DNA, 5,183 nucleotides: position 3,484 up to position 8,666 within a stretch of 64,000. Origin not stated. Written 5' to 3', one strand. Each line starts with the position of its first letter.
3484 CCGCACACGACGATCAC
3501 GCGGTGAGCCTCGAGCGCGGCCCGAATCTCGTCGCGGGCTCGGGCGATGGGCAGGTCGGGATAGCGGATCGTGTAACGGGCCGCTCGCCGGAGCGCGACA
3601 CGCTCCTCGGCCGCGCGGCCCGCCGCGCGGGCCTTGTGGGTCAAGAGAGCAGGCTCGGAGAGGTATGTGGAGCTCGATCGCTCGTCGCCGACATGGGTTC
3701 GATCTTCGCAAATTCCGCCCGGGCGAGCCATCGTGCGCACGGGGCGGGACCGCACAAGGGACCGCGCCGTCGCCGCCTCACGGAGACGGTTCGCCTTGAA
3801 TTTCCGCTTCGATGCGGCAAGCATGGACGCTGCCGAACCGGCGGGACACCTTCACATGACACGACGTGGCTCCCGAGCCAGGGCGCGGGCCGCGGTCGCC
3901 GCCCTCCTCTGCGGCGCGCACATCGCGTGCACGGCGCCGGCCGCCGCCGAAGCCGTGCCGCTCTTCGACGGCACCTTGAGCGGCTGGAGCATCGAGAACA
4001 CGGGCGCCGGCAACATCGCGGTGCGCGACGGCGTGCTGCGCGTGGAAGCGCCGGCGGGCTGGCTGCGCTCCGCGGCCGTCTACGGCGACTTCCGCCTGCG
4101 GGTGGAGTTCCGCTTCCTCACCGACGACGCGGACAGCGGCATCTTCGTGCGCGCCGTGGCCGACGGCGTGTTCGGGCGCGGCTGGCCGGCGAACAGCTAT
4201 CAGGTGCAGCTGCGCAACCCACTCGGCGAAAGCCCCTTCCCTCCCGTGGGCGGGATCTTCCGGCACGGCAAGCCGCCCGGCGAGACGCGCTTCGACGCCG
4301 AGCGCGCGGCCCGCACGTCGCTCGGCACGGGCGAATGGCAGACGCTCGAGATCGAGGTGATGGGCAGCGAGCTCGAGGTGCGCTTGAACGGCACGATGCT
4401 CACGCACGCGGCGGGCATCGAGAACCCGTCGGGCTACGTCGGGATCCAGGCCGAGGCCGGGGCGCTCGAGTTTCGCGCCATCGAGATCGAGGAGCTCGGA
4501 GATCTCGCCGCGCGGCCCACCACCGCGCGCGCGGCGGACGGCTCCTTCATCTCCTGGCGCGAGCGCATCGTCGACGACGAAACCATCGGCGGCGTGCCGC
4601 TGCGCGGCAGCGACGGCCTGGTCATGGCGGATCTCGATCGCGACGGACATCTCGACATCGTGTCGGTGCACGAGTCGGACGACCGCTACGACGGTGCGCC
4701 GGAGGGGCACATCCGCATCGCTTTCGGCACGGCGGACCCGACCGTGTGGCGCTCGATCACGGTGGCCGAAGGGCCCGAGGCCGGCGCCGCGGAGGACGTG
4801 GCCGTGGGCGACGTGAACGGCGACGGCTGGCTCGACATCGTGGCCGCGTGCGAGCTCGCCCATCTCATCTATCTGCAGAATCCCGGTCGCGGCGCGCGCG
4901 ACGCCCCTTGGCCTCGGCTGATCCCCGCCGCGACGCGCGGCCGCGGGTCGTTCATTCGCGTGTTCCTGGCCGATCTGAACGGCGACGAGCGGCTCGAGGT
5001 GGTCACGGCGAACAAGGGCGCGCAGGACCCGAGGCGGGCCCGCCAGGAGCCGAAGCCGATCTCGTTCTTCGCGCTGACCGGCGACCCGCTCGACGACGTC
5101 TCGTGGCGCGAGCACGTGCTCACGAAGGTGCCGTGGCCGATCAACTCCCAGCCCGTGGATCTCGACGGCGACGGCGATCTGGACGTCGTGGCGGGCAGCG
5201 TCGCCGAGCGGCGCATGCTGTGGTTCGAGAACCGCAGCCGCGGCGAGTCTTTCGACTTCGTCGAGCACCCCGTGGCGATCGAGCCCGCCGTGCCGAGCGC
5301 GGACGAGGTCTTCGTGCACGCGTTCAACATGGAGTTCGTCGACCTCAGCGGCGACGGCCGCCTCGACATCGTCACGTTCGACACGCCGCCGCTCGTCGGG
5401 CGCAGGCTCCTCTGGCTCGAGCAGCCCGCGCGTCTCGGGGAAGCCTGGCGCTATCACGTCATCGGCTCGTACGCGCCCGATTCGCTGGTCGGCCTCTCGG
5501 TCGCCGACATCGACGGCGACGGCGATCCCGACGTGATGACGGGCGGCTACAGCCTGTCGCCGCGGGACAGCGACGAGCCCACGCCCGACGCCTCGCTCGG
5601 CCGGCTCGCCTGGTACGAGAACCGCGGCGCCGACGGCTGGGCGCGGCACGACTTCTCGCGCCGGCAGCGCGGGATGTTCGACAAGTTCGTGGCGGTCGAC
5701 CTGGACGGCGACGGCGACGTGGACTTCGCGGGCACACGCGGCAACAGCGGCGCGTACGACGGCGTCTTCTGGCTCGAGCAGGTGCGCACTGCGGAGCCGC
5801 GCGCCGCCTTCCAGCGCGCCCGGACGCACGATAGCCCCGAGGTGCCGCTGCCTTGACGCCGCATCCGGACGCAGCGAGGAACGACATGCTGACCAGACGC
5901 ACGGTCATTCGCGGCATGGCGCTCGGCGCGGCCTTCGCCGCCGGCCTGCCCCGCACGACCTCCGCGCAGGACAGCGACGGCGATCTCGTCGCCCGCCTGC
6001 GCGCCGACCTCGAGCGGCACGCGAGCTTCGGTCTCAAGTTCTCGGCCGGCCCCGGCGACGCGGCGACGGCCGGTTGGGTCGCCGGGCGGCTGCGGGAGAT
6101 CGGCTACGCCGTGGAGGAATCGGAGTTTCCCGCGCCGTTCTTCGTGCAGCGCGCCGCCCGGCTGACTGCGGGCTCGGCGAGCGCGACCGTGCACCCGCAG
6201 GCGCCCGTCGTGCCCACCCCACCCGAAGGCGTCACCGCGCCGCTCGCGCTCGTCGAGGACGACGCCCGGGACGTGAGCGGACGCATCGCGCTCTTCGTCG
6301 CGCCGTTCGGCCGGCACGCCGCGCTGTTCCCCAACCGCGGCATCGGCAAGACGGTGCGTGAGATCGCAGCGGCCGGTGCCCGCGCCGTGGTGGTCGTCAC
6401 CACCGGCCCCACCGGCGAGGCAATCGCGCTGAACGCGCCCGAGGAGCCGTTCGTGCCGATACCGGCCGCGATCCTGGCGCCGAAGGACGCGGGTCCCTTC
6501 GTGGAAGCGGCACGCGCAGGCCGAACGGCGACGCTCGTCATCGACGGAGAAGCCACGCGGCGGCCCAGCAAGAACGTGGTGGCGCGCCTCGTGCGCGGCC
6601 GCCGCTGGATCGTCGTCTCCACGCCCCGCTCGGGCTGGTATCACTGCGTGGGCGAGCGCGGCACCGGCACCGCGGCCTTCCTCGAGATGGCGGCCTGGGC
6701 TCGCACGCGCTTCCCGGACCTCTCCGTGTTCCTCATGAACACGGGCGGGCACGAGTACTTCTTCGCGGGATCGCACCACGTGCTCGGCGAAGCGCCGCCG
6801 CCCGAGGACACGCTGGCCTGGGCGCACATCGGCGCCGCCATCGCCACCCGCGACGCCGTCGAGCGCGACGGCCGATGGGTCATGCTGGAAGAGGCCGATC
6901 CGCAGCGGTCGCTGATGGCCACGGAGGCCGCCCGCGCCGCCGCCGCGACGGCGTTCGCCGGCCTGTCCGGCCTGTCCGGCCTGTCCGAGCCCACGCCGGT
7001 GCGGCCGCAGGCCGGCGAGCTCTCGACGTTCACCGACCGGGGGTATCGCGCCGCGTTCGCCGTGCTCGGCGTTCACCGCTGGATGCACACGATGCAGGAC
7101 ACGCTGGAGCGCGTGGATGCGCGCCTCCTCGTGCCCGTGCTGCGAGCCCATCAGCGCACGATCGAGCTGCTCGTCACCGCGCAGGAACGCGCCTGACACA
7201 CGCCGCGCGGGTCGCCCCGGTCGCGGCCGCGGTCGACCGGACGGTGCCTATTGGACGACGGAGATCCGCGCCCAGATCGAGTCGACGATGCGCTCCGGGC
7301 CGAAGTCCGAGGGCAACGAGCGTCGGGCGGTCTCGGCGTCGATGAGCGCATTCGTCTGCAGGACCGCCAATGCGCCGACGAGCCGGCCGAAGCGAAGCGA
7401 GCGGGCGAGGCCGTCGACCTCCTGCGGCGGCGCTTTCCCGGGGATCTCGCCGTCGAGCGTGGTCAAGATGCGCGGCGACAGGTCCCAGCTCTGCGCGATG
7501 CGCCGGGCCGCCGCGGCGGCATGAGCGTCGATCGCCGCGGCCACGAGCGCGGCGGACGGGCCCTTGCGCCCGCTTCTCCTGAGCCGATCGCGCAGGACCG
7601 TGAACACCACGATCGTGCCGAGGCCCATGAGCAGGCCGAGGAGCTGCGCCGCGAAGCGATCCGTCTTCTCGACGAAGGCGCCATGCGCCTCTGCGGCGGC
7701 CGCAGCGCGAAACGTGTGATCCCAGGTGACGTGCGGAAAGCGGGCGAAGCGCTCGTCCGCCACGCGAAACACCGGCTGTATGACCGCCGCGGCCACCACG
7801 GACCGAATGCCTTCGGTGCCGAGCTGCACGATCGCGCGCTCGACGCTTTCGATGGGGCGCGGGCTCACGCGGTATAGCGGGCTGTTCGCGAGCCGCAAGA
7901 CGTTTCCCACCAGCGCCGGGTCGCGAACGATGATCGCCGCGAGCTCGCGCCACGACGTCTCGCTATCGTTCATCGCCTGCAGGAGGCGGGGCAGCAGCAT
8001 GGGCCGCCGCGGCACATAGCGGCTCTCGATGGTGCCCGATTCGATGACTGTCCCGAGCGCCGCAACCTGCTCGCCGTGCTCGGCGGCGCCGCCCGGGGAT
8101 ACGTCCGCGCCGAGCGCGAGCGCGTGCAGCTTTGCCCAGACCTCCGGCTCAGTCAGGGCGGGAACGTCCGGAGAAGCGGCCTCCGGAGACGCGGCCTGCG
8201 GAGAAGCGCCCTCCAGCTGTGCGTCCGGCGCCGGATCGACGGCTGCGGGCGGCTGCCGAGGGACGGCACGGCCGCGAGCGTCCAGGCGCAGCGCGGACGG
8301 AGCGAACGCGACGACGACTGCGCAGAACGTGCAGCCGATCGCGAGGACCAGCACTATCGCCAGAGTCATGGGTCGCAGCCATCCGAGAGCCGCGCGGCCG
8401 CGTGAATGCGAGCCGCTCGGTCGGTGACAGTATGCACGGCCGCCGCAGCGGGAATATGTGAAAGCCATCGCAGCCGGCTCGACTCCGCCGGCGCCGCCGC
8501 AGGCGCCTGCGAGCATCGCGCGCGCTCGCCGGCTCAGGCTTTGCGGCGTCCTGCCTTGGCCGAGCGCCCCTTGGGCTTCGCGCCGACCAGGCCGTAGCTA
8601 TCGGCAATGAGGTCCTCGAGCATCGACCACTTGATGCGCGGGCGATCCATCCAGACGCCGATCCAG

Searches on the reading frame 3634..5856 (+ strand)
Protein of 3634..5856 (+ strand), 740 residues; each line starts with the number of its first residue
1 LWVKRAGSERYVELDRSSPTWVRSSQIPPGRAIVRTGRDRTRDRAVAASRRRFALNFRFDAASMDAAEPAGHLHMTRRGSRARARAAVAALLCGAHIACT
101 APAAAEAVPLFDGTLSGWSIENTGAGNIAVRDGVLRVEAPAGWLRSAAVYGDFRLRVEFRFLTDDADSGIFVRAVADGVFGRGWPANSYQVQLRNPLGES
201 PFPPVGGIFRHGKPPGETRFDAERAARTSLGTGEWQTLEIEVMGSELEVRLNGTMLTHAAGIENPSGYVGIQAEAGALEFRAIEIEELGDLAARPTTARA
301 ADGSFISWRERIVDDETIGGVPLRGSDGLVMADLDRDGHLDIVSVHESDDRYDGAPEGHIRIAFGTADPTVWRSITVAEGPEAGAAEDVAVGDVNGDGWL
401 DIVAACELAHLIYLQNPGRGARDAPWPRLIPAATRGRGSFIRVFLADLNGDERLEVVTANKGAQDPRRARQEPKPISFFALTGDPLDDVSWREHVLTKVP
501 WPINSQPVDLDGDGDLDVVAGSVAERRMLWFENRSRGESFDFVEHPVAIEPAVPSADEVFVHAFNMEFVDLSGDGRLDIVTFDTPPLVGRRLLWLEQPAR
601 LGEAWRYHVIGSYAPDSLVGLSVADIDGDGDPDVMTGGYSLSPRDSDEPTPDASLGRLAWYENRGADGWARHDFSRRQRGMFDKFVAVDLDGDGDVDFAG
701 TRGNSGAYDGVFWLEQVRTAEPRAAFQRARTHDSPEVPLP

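Call 21: search_protein_families(library=pfam, proteins=[window:3634-5856:+], max_evalue=0.001)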
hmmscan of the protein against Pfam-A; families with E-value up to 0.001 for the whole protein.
window:3634-5856:+ (740 aa): 3 families
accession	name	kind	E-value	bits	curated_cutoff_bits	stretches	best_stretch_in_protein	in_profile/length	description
PF13517.12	FG-GAP_3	-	7.4e-31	107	26.9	3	333-403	1-60/61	FG-GAP-like repeat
PF06439.18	3keto-disac_hyd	-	3.1e-28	99.5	26.8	1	107-286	2-187/187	3-keto-disaccharide hydrolase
PF01839.29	FG-GAP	-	4.3e-14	52.4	22.1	0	388-404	4-20/37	FG-GAP repeat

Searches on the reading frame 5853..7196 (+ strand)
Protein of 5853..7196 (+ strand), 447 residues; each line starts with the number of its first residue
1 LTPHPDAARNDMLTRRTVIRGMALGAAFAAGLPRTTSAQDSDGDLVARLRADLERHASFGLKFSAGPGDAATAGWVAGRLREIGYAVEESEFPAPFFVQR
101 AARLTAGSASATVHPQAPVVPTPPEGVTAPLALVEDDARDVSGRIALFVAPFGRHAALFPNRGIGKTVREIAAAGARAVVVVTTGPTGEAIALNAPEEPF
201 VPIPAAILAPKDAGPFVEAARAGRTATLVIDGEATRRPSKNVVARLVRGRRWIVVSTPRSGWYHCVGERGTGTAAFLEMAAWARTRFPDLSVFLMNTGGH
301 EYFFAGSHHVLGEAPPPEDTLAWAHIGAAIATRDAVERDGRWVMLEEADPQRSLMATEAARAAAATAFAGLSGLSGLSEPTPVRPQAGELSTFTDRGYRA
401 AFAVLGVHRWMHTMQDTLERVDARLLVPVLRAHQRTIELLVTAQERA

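Call 21: search_protein_families(library=pfam, proteins=[window:5853-7196:+], max_evalue=0.001)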
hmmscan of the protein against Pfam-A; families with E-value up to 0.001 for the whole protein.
window:5853-7196:+ (447 aa): 1 family
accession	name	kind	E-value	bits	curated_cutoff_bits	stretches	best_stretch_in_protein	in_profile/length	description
PF02225.27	PA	-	0.00011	22.6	23.9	1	117-207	3-86/95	PA domain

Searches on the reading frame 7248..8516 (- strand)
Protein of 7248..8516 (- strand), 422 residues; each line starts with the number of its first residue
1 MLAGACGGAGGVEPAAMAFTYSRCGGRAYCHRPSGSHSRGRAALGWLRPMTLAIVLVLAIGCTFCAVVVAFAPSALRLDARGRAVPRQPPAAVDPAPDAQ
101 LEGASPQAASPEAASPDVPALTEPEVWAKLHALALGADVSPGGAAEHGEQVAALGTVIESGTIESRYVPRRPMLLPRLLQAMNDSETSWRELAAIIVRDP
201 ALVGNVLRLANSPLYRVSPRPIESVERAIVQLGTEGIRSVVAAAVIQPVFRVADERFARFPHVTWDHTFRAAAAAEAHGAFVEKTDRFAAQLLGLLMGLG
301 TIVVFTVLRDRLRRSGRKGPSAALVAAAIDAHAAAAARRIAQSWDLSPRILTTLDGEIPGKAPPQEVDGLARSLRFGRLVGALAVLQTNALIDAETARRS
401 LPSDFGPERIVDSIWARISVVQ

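Call 21: search_protein_families(library=pfam, proteins=[window:7248-8516:-], max_evalue=0.001)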
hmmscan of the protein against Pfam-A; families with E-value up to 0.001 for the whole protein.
window:7248-8516:- (422 aa): 1 family
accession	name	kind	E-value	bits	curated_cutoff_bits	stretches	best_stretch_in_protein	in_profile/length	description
PF08668.18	HDOD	-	1.6e-27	96.7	22.9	1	169-352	2-188/196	HDOD domain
